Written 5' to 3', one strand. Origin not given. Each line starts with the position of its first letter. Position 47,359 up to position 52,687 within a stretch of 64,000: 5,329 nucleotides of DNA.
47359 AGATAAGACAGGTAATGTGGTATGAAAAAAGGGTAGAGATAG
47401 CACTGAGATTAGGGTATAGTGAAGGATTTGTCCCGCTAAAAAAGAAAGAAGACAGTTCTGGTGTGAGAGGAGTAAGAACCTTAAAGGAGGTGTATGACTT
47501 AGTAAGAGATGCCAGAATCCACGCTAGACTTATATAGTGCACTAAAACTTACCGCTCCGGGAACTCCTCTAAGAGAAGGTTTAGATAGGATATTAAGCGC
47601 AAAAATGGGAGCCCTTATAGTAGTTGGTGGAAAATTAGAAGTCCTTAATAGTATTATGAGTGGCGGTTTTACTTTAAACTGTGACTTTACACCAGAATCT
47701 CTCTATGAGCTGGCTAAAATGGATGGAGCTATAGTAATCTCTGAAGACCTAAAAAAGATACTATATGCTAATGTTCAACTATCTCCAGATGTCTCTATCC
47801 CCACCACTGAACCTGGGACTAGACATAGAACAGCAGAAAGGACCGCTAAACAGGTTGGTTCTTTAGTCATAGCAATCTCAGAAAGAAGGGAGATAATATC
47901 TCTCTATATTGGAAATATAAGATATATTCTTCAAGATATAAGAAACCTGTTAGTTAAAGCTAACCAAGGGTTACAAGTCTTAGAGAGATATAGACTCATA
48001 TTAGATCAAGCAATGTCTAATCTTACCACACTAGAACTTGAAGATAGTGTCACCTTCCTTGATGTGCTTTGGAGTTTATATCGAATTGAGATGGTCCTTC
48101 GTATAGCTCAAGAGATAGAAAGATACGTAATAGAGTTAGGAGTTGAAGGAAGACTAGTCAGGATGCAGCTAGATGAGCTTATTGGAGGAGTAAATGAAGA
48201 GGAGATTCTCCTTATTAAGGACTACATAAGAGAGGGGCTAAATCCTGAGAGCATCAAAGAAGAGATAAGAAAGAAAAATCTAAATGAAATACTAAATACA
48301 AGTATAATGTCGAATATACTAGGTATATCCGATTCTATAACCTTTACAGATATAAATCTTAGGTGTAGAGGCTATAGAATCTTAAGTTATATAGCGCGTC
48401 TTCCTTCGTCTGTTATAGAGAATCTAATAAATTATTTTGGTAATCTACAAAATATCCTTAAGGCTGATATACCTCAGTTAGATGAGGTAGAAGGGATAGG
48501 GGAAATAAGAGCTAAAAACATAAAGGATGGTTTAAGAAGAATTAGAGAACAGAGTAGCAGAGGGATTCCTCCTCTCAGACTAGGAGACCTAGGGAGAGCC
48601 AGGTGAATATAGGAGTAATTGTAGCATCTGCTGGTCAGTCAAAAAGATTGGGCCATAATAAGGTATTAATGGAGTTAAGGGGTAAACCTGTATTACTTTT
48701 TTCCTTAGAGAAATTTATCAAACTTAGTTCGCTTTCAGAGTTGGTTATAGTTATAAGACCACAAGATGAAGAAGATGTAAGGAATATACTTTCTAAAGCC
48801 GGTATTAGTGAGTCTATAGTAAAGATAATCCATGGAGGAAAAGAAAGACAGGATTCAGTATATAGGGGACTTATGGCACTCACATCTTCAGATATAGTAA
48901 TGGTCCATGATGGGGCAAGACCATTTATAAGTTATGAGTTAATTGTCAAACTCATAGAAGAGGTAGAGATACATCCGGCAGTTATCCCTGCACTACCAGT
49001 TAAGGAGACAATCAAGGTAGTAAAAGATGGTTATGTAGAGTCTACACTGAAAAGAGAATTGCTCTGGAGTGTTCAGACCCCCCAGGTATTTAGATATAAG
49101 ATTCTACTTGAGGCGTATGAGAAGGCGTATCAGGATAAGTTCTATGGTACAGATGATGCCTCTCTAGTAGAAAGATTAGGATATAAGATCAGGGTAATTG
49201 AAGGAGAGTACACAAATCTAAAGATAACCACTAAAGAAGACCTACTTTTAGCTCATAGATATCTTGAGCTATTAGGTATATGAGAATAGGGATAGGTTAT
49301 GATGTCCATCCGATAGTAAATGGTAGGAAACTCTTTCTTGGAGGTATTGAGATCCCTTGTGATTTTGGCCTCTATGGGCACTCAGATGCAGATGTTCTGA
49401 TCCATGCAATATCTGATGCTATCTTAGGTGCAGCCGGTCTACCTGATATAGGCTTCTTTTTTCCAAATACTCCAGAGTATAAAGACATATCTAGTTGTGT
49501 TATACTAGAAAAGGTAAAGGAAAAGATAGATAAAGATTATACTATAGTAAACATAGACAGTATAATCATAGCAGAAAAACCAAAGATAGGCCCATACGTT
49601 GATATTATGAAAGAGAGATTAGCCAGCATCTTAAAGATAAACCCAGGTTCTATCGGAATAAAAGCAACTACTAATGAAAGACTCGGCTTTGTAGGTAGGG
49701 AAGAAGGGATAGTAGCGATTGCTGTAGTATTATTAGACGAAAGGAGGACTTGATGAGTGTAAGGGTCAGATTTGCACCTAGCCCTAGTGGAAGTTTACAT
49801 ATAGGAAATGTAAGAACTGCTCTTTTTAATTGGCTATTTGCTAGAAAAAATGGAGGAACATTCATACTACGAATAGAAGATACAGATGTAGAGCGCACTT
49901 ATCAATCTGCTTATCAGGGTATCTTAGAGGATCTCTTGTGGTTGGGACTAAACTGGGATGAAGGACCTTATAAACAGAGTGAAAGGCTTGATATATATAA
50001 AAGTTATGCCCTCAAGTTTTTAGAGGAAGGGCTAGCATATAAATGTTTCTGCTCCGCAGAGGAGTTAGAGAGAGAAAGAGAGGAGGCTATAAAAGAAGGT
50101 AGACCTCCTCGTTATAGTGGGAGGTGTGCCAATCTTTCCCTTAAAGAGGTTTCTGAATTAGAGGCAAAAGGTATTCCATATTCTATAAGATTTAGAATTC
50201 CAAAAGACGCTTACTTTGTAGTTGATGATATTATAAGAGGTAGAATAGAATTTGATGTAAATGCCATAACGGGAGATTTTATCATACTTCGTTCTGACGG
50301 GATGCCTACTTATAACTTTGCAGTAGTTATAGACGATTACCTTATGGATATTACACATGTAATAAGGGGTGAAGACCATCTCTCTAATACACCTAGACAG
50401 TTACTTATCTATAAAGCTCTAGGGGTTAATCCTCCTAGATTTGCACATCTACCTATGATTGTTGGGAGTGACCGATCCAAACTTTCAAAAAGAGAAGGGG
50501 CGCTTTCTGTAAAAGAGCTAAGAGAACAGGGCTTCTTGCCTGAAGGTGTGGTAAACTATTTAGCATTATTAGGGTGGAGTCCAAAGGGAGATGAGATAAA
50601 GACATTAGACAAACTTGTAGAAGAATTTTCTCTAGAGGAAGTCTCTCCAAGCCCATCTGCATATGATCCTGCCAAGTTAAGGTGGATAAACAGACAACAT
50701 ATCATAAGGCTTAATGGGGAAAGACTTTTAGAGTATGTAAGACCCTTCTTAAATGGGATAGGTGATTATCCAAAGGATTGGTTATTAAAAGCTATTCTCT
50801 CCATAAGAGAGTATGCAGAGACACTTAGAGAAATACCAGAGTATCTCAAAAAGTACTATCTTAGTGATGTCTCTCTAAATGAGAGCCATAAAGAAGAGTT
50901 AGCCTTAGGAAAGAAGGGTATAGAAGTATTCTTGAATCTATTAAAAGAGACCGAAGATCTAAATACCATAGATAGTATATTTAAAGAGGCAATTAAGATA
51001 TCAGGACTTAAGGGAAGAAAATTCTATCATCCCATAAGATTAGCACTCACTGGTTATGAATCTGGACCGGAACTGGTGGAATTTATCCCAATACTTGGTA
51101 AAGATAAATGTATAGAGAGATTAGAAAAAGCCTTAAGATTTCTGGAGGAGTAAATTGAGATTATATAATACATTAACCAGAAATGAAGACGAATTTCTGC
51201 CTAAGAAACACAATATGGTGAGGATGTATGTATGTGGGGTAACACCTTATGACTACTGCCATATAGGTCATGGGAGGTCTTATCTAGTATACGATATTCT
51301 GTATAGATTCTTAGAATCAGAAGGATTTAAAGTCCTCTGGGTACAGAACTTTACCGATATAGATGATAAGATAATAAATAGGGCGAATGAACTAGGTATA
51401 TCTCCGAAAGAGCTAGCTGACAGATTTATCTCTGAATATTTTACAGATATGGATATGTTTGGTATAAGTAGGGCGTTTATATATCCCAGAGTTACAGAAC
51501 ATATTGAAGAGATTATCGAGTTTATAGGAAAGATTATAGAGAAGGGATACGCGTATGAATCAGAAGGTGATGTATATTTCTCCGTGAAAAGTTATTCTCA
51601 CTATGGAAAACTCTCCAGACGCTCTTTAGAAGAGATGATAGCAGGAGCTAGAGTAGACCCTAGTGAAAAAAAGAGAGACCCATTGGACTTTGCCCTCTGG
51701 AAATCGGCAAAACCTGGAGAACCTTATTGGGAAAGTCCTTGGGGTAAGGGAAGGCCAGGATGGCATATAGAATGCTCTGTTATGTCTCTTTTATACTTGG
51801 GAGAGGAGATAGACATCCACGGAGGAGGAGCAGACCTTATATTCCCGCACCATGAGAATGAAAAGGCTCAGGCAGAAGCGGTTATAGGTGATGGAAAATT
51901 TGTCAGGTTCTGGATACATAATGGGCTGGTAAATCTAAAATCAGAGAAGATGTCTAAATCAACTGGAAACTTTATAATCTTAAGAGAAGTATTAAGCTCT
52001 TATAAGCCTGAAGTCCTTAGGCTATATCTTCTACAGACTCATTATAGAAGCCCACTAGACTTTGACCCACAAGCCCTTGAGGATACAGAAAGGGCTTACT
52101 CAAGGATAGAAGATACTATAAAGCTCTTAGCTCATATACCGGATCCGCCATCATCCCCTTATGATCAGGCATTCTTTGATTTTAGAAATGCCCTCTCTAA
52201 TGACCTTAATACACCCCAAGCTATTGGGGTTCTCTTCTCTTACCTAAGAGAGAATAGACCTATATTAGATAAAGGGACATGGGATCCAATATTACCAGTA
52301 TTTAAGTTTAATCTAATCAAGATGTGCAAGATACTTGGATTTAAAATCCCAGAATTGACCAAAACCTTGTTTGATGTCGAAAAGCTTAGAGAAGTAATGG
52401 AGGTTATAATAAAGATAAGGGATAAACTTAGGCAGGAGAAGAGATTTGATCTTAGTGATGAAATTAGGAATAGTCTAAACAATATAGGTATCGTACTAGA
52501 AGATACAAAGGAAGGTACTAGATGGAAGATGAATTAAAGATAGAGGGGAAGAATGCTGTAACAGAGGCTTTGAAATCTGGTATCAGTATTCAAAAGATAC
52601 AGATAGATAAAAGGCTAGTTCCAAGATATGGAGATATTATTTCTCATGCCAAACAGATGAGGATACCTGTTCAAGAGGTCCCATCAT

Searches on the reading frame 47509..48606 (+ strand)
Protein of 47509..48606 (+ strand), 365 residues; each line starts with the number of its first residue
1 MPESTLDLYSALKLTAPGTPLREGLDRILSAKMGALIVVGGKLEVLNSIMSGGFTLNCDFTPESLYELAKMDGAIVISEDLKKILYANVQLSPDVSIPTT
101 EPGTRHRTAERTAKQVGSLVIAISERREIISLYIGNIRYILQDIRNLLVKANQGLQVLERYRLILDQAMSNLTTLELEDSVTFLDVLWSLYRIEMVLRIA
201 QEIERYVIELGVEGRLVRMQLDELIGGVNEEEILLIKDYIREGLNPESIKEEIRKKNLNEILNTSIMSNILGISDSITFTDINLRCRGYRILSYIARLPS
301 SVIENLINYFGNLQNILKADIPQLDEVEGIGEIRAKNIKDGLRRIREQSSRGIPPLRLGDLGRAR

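Call 62: search_protein_families(library=pfam, proteins=[window:47509-48606:+], max_evalue=0.000001)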
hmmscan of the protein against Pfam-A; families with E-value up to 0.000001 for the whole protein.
window:47509-48606:+ (365 aa): 2 families
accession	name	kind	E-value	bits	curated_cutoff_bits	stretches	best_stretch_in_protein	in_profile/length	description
PF10635.14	DisA-linker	-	8e-43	146.1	25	1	141-276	1-138/142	DisA bacterial checkpoint controller linker region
PF02457.21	DAC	-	1.3e-26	92.9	27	1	23-135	2-116/119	DisA bacterial checkpoint controller nucleotide-binding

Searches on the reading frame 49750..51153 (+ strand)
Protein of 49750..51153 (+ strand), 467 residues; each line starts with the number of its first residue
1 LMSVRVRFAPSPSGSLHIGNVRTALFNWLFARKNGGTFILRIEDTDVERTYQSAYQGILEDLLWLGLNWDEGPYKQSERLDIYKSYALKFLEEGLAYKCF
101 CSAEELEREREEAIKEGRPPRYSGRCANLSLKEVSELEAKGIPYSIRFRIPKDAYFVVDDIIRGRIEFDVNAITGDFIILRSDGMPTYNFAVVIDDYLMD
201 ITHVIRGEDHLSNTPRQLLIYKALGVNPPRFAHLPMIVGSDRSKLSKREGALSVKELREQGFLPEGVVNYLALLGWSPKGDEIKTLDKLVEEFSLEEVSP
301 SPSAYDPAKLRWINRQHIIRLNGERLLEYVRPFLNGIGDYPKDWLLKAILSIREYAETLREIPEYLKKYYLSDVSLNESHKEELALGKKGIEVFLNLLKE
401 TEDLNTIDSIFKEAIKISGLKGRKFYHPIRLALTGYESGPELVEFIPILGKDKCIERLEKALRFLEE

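Call 62: search_protein_families(library=pfam, proteins=[window:49750-51153:+], max_evalue=0.000001)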
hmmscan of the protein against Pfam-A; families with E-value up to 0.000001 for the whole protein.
window:49750-51153:+ (467 aa): 2 families
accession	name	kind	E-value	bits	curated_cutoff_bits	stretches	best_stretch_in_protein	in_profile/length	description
PF00749.27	tRNA-synt_1c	-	1.5e-106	356.3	23.4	1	4-312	2-314/314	tRNA synthetases class I (E and Q), catalytic domain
PF19269.4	Anticodon_2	-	1.9e-21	77.4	23.6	1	325-462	1-141/141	Anticodon binding domain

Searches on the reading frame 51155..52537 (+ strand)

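Call 62: search_protein_families(library=pfam, proteins=[window:51155-52537:+], max_evalue=0.000001)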
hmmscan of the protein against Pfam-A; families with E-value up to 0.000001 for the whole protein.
window:51155-52537:+ (460 aa): 4 families
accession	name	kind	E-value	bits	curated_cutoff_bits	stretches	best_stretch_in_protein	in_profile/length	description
PF01406.26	tRNA-synt_1e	-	4.3e-129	430.6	27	1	16-311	4-299/301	tRNA synthetases class I (C) catalytic domain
PF09334.17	tRNA-synt_1g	-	1.3e-17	64.1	20.1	1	34-149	13-129/391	tRNA synthetases class I (M)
PF01921.24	tRNA-synt_1f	-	4.5e-09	36.1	27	1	261-322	277-339/360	tRNA synthetases class I (K)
PF00133.28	tRNA-synt_1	-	4.4e-08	32.8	22.7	0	224-301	334-411/414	tRNA synthetases class I (I, L, M and V)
